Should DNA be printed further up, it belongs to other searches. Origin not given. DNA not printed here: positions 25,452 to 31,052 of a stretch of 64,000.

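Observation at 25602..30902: Giant 1766-aa protein: unknown N-domain, long coiled coil, MoxR-like AAA+ core, large C-terminal tail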

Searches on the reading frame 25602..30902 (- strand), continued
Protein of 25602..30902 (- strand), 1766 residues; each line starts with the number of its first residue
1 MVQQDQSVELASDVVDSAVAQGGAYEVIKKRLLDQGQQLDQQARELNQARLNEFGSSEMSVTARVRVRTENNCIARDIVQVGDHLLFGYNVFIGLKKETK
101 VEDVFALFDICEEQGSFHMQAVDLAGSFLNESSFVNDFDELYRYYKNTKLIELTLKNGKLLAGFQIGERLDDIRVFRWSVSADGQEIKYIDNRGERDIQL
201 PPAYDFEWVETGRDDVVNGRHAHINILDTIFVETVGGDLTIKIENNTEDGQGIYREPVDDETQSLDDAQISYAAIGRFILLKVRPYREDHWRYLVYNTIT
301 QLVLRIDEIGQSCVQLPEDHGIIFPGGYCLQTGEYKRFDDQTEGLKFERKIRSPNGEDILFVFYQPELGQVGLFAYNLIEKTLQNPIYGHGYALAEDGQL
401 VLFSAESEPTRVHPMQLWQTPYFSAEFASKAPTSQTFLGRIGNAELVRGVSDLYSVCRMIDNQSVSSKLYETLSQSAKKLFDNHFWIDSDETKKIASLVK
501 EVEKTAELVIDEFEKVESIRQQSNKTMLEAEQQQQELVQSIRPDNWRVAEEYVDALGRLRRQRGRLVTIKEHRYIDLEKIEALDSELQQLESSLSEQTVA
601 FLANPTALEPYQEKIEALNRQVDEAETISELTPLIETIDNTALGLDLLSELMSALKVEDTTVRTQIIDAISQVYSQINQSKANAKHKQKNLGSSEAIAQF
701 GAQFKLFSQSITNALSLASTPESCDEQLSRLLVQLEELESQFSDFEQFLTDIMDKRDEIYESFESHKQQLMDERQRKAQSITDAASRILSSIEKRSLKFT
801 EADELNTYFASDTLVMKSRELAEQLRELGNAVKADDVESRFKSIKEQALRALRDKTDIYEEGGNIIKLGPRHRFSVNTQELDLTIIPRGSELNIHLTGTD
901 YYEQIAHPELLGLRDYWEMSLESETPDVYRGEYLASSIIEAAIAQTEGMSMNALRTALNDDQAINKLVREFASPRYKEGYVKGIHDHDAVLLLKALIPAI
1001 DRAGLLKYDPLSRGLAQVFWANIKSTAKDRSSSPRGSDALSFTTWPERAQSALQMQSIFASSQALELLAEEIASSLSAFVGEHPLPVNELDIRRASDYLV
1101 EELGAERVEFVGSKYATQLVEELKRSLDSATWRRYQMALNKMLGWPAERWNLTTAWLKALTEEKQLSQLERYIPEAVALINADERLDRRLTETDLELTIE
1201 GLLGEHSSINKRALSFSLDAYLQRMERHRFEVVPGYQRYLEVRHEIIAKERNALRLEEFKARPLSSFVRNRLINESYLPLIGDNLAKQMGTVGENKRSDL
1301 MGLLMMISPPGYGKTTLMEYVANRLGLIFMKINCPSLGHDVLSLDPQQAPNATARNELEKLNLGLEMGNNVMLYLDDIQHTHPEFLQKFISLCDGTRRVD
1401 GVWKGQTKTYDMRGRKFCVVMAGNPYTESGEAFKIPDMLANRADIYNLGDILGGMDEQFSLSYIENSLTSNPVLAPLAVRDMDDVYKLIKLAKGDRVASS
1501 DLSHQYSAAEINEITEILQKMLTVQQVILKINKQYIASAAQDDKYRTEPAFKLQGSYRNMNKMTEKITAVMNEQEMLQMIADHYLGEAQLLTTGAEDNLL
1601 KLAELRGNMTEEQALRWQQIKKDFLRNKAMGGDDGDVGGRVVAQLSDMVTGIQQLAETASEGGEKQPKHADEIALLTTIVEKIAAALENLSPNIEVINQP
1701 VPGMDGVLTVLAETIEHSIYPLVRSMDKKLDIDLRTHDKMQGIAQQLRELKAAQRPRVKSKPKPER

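Call 42: find_encoding_contigs(protein=P0288, flank=8000, max_places=2)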
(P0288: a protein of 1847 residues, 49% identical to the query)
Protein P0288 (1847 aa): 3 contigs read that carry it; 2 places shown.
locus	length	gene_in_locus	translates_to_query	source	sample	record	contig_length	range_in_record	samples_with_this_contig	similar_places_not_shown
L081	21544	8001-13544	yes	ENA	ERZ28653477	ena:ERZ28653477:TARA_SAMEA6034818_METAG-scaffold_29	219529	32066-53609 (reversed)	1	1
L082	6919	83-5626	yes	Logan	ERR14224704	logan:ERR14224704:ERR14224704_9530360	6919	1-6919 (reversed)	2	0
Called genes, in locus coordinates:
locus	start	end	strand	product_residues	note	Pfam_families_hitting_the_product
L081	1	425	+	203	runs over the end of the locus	PF04542:Sigma70_r2, PF08281:Sigma70_r4_2 (weak)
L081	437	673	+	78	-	-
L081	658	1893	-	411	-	PF07690:MFS_1, PF06779:MFS_4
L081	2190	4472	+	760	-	-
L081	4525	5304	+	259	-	-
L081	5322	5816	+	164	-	PF01145:Band_7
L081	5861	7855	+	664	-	-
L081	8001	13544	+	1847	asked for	PF12458:DUF3686, PF25472:DUF7902, PF00004:AAA (weak)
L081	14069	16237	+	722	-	PF06537:DHOR (weak)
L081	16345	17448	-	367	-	PF13439:Glyco_transf_4, PF13477:Glyco_trans_4_2, PF13579:Glyco_trans_4_4, PF20706:GT4-conflict, PF00534:Glycos_transf_1, PF13692:Glyco_trans_1_4, PF13524:Glyco_trans_1_2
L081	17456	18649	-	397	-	PF06224:AlkZ-like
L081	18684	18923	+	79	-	-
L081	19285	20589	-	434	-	PF07394:DUF1501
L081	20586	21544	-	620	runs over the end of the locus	PF08811:DUF1800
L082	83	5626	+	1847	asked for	PF12458:DUF3686, PF25472:DUF7902, PF00004:AAA (weak)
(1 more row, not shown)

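Call 43: find_encoding_contigs(protein=P0284, flank=8000, max_places=2)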
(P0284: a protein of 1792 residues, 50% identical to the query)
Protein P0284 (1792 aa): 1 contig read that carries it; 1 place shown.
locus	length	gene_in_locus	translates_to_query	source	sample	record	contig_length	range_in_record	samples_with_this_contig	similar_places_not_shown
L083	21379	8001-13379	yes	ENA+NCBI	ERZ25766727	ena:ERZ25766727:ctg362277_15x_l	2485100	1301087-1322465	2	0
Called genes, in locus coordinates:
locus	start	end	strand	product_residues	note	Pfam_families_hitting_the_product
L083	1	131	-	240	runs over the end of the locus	PF03130:HEAT_PBS (faint), PF13646:HEAT_2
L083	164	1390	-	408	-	PF13180:PDZ_2 (weak), PF05448:AXE1 (faint), PF02129:Peptidase_S15, PF12146:Hydrolase_4, PF20434:BD-FAE (faint), PF00561:Abhydrolase_1 (faint), PF00326:Peptidase_S9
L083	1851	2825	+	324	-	PF26514:DUF8173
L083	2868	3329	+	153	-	PF05099:TerB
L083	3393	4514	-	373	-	PF00180:Iso_dh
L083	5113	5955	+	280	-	-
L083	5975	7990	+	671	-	PF01145:Band_7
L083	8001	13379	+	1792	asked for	PF12458:DUF3686, PF25472:DUF7902, PF00004:AAA (weak)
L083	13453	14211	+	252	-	PF04012:PspA_IM30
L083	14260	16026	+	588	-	PF00004:AAA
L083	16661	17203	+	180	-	-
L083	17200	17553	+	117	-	PF05717:TnpB_IS66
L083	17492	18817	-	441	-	PF03050:DDE_Tnp_IS66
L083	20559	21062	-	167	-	PF16203:ERCC3_RAD25_C, PF00271:Helicase_C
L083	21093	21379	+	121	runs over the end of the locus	PF00270:DEAD (weak), PF04851:ResIII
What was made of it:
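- In L083, PspA and a second AAA gene lie downstream instead of upstream (call 43).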

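Call 51: find_encoding_contigs(protein=P0306, flank=8000, max_places=1)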
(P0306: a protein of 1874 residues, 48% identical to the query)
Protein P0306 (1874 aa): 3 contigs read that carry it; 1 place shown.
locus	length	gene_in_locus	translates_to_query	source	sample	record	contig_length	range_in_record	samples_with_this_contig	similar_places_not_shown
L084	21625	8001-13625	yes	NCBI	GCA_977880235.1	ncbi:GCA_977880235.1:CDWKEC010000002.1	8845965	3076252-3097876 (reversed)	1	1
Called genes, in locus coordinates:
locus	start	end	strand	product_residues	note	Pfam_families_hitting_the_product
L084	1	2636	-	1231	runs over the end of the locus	PF13004:BACON (weak), PF19190:BACON_2 (faint)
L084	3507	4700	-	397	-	PF24827:AstE_AspA_cat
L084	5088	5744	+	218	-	-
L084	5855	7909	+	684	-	PF01145:Band_7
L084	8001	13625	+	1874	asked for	PF12458:DUF3686, PF07728:AAA_5 (faint), PF25472:DUF7902, PF00004:AAA (weak)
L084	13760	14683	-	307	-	-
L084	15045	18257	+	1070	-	PF13620:CarboxypepD_reg, PF13715:CarbopepD_reg_2 (weak), PF07715:Plug (weak), PF25183:OMP_b-brl_4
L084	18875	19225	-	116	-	-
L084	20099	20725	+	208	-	-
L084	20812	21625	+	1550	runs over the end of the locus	PF05593:RHS_repeat, PF25023:TEN_YD-shell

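Call 52: find_encoding_contigs(protein=P0351, flank=8000, max_places=1)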
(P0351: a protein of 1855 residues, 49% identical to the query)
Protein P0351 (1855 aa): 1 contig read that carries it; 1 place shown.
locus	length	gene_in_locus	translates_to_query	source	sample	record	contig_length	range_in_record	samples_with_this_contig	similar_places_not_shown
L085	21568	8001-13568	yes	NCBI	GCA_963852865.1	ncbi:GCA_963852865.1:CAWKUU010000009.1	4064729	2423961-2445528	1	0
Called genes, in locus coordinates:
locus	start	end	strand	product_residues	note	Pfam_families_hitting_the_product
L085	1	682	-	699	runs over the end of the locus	PF00009:GTP_EFTU, PF01926:MMR_HSR1, PF03144:GTP_EFTU_D2, PF22042:EF-G_D2, PF14492:EFG_III, PF03764:EFG_IV, PF00679:EFG_C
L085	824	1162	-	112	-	PF00472:RF-1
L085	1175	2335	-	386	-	PF03929:PepSY_TM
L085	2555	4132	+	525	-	PF00732:GMC_oxred_N, PF00890:FAD_binding_2 (faint), PF05199:GMC_oxred_C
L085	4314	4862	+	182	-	PF13828:DUF4190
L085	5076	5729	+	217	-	-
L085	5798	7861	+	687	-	-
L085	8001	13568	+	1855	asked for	PF12458:DUF3686, PF25472:DUF7902, PF00004:AAA (weak)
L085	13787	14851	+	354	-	PF03741:TerC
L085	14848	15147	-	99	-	-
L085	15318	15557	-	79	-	PF04255:DUF433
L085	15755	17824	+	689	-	PF03781:FGE-sulfatase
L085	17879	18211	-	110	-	PF10088:DUF2326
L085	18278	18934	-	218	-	PF20275:CTD10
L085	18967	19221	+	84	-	PF09720:Unstab_antitox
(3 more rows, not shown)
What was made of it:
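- One locus lies beside toxin-antitoxin-like genes (call 52).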

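Call 53: find_encoding_contigs(protein=P0325, flank=8000, max_places=1)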
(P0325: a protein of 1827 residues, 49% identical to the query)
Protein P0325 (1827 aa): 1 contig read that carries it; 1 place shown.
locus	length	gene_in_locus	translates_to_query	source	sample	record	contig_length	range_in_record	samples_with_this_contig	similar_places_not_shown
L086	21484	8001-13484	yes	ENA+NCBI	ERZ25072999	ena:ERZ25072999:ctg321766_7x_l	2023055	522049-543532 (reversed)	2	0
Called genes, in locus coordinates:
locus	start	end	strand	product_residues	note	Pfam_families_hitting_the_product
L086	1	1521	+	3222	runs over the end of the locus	-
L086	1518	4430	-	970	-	PF02985:HEAT (faint), PF13646:HEAT_2 (weak)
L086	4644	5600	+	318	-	-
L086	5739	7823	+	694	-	-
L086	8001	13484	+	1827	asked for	PF12458:DUF3686, PF13401:AAA_22 (faint), PF25472:DUF7902, PF00004:AAA (weak), PF07728:AAA_5 (weak)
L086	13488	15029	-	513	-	PF01551:Peptidase_M23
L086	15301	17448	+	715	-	-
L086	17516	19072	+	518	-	PF00474:SSF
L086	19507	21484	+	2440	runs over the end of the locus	PF05593:RHS_repeat (weak), PF25023:TEN_YD-shell, PF01764:Lipase_3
